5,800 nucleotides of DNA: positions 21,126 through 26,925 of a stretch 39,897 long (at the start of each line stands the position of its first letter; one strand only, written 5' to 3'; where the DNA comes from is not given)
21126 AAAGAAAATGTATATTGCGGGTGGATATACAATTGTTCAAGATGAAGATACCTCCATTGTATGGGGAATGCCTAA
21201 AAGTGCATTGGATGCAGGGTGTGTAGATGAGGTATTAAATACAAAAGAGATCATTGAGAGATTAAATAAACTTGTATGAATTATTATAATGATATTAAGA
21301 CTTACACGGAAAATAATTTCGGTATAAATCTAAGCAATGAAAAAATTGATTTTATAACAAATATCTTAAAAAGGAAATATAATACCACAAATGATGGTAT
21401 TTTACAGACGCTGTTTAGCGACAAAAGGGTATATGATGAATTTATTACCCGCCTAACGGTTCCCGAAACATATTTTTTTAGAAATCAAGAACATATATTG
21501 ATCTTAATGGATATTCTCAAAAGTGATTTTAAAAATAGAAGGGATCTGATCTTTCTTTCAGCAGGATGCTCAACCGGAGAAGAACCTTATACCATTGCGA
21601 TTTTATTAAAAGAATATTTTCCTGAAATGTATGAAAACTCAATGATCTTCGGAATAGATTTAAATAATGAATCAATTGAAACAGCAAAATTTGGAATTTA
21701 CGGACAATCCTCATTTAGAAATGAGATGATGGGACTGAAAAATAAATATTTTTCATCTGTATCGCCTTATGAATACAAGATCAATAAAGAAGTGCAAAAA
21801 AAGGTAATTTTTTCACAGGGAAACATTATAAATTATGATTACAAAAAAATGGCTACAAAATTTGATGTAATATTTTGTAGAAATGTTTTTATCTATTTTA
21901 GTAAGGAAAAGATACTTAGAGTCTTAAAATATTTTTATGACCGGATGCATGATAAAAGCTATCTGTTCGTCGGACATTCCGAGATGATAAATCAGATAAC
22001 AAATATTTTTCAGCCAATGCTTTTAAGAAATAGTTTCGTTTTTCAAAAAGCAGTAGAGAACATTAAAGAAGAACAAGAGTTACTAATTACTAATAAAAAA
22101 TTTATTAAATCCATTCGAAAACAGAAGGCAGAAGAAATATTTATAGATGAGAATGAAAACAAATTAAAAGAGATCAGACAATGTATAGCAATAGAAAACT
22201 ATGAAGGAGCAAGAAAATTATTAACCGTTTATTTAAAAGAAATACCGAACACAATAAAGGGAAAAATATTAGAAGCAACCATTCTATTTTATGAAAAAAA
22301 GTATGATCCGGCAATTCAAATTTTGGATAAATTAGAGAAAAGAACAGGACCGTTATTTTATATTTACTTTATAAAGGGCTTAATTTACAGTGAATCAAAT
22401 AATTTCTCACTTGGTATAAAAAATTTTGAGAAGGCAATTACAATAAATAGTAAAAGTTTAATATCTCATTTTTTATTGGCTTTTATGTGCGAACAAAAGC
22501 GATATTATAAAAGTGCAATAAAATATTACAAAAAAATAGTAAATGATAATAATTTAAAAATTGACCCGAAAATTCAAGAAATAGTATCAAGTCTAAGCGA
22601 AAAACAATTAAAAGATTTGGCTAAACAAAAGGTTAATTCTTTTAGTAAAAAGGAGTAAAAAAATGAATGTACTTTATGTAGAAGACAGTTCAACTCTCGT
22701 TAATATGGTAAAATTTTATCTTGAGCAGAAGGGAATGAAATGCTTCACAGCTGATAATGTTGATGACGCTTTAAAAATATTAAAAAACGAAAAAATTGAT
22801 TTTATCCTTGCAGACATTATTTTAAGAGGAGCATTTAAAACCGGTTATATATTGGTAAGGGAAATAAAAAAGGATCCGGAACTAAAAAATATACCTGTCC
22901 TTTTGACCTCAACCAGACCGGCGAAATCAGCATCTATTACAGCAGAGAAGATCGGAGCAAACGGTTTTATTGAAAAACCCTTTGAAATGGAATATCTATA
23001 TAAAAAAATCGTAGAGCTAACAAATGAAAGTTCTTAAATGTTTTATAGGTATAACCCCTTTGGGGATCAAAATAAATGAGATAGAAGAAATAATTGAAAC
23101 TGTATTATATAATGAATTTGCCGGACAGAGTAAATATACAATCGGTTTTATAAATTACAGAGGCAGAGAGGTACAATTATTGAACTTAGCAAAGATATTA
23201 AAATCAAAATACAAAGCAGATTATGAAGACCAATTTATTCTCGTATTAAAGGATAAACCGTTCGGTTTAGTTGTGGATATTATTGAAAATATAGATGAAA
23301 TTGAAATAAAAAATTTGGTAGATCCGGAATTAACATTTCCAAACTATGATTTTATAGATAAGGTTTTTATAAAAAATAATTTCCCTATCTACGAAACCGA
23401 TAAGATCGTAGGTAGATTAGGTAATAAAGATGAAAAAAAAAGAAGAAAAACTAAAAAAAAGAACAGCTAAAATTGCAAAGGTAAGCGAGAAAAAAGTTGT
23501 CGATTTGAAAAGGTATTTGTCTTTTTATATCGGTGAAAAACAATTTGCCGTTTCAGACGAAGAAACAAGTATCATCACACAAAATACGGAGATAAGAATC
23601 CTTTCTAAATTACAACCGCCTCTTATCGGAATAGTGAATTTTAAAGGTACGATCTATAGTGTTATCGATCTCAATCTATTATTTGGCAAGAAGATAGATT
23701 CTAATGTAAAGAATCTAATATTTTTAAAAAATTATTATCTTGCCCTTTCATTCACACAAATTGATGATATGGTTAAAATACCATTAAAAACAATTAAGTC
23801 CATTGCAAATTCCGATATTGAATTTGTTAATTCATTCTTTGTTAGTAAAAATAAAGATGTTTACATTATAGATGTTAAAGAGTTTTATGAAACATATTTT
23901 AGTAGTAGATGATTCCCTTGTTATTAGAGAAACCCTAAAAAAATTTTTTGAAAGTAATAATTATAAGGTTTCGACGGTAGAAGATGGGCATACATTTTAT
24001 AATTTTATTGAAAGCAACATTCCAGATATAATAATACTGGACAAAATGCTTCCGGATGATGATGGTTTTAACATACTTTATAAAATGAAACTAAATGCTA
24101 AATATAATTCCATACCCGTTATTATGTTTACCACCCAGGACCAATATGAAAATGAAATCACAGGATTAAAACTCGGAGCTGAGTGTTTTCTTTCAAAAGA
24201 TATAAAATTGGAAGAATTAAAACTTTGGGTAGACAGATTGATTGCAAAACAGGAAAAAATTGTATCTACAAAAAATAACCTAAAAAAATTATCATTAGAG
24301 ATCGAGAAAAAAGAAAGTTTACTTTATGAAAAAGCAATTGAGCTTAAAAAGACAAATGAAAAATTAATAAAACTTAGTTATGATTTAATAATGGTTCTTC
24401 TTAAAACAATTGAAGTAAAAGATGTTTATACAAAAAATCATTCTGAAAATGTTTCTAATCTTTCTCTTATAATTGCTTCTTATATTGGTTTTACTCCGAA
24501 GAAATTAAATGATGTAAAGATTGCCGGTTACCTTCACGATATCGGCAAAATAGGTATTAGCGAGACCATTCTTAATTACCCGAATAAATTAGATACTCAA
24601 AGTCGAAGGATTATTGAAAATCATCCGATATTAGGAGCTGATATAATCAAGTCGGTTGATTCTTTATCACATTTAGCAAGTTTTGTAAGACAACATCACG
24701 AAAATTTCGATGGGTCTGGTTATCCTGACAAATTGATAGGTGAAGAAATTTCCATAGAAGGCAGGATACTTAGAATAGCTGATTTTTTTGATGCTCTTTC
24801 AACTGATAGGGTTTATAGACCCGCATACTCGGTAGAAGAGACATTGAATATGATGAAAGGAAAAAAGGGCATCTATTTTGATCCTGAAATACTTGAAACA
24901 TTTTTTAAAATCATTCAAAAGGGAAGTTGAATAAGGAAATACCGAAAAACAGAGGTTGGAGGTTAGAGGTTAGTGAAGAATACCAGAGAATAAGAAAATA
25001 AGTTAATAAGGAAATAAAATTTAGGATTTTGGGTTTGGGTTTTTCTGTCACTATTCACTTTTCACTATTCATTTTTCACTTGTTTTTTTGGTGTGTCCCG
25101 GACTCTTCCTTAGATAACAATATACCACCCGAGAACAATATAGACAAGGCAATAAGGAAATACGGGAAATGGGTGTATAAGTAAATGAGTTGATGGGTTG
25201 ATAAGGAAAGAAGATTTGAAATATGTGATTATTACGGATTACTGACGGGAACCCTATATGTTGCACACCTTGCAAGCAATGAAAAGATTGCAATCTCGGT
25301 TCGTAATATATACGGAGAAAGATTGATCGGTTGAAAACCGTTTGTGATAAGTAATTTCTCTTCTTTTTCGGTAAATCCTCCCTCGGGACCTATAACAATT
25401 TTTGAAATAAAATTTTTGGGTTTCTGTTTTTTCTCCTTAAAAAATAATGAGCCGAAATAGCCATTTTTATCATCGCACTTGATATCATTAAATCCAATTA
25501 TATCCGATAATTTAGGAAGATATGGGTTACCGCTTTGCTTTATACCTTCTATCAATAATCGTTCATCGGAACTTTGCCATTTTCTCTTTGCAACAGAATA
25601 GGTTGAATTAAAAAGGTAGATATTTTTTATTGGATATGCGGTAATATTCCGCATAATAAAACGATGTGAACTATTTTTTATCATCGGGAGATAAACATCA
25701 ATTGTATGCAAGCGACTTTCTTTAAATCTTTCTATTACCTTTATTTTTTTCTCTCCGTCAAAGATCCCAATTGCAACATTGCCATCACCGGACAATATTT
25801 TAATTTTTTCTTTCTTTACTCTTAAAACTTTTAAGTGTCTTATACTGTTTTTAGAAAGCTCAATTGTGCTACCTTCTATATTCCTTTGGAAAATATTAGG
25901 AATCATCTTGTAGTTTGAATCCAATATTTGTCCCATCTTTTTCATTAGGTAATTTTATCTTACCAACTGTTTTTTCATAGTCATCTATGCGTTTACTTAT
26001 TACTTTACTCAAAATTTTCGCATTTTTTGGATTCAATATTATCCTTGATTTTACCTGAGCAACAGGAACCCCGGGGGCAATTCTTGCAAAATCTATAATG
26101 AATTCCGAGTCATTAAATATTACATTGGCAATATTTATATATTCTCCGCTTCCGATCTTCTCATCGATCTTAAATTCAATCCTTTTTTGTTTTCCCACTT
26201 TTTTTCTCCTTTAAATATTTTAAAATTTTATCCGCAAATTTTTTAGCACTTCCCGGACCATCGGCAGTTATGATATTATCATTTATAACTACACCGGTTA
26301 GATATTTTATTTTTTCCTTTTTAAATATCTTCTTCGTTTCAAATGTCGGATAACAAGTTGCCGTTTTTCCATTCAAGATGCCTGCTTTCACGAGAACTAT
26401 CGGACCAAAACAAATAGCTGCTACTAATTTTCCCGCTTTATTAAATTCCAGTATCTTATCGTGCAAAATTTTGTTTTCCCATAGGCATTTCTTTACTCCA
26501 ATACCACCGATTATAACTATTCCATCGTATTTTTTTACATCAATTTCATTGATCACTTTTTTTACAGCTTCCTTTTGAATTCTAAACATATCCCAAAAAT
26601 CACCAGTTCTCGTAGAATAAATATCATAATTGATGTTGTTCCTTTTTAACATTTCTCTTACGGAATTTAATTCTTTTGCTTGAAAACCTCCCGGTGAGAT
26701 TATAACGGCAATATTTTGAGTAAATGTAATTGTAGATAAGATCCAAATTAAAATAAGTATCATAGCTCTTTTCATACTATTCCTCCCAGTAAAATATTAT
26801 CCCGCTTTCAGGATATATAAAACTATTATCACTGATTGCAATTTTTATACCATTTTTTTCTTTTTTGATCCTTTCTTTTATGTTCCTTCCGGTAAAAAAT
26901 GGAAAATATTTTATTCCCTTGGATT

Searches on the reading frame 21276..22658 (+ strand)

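Call 25: search_protein_families(library=pfam, proteins=[window:21276-22658:+])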
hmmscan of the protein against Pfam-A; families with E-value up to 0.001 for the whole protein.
window:21276-22658:+ (460 aa): 6 families
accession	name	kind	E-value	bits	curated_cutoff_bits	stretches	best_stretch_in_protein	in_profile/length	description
PF01739.24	CheR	-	1.1e-46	159.2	27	1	64-248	2-189/195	CheR methyltransferase, SAM binding domain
PF07719.23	TPR_2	-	4.1e-07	30.1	27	0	398-421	4-27/34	Tetratricopeptide repeat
PF13847.12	Methyltransf_31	-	7.6e-07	29.4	27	0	92-139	6-46/145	Methyltransferase domain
PF13181.12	TPR_8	-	7.8e-07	29.2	25.7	0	363-393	3-33/34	Tetratricopeptide repeat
PF00515.34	TPR_1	-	8e-06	25.9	27.8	0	363-393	3-33/34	Tetratricopeptide repeat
PF25063.1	ARM_TT21_C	-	0.00078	19.8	35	0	326-424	94-193/209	Tetratricopeptide repeat protein 21 C-terminal ARM domain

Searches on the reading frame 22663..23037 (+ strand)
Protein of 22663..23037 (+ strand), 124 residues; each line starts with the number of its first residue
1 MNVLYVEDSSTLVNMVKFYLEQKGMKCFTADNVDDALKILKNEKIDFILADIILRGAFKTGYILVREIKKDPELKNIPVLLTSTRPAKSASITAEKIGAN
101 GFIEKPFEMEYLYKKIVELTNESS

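Call 25: search_protein_families(library=pfam, proteins=[window:22663-23037:+])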
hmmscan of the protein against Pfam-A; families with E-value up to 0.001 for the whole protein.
window:22663-23037:+ (124 aa): 1 family
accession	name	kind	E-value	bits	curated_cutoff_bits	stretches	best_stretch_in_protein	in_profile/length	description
PF00072.30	Response_reg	-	5e-20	72.2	30.2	1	3-116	1-110/111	Response regulator receiver domain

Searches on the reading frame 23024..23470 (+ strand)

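Call 25: search_protein_families(library=pfam, proteins=[window:23024-23470:+])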
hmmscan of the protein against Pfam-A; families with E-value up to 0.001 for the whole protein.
window:23024-23470:+ (148 aa): 1 family
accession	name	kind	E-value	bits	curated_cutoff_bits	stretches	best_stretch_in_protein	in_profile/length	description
PF01584.24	CheW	-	3e-14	53.3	23.5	1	9-117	8-119/138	CheW-like domain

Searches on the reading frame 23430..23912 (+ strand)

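Call 25: search_protein_families(library=pfam, proteins=[window:23430-23912:+])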
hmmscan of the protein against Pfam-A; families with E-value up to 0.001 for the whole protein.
window:23430-23912:+ (160 aa): 1 family
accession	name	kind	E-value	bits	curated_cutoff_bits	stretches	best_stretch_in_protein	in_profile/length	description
PF01584.24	CheW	-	2e-08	34.4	23.5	1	29-152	2-133/138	CheW-like domain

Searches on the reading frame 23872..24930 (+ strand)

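Call 12: search_protein_families(library=pfam, proteins=[window:23872-24930:+])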
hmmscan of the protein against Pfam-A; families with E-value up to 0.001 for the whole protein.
window:23872-24930:+ (352 aa): 3 families
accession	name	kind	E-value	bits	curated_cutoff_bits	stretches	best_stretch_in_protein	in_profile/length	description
PF13487.12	HD_5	-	1.6e-36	126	27.2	1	178-340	5-170/170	HD domain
PF00072.30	Response_reg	-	1.1e-23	83.9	30.2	1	9-117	1-107/111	Response regulator receiver domain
PF01966.28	HD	-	5.8e-19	68.9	22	1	189-308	3-115/116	HD domain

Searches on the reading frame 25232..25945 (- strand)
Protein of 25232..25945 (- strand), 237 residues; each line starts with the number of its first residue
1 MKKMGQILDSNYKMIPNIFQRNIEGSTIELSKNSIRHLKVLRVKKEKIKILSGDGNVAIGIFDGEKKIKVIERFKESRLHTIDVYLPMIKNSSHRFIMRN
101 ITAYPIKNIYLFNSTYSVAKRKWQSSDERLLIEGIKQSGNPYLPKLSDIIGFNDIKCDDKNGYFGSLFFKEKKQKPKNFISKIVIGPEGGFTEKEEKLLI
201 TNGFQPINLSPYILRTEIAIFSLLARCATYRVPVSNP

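Call 12: search_protein_families(library=pfam, proteins=[window:25232-25945:-])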
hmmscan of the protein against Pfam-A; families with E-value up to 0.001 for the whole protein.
window:25232-25945:- (237 aa): 1 family
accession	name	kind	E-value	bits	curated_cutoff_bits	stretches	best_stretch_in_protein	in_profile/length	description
PF04452.19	Methyltrans_RNA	-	3.4e-24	85.7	23.9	1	77-226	3-163/165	RNA methyltransferase domain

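Call 53: find_encoding_contigs(protein=window:25232-25945:-, flank=3000)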
Protein window:25232-25945:- (237 aa): no gene with exactly this product is on record in the collection.

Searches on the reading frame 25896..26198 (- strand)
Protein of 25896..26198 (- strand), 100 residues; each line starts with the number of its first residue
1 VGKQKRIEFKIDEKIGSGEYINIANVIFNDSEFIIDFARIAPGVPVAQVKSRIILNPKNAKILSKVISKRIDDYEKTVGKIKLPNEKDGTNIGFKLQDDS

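Call 25: search_protein_families(library=pfam, proteins=[window:25896-26198:-])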
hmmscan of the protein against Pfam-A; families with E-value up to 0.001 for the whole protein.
window:25896-26198:- (100 aa): 1 family
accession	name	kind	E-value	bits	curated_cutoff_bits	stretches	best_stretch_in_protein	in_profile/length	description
PF11950.13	DUF3467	-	5.3e-20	71.7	25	1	5-82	13-91/92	Protein of unknown function (DUF3467)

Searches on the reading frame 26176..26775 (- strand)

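Call 25: search_protein_families(library=pfam, proteins=[window:26176-26775:-])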
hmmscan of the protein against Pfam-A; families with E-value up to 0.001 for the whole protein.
window:26176-26775:- (199 aa): 1 family
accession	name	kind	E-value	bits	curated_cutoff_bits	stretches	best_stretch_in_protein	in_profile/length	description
PF01965.30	DJ-1_PfpI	-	3.4e-30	105.5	26.6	1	22-186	3-164/165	DJ-1/PfpI family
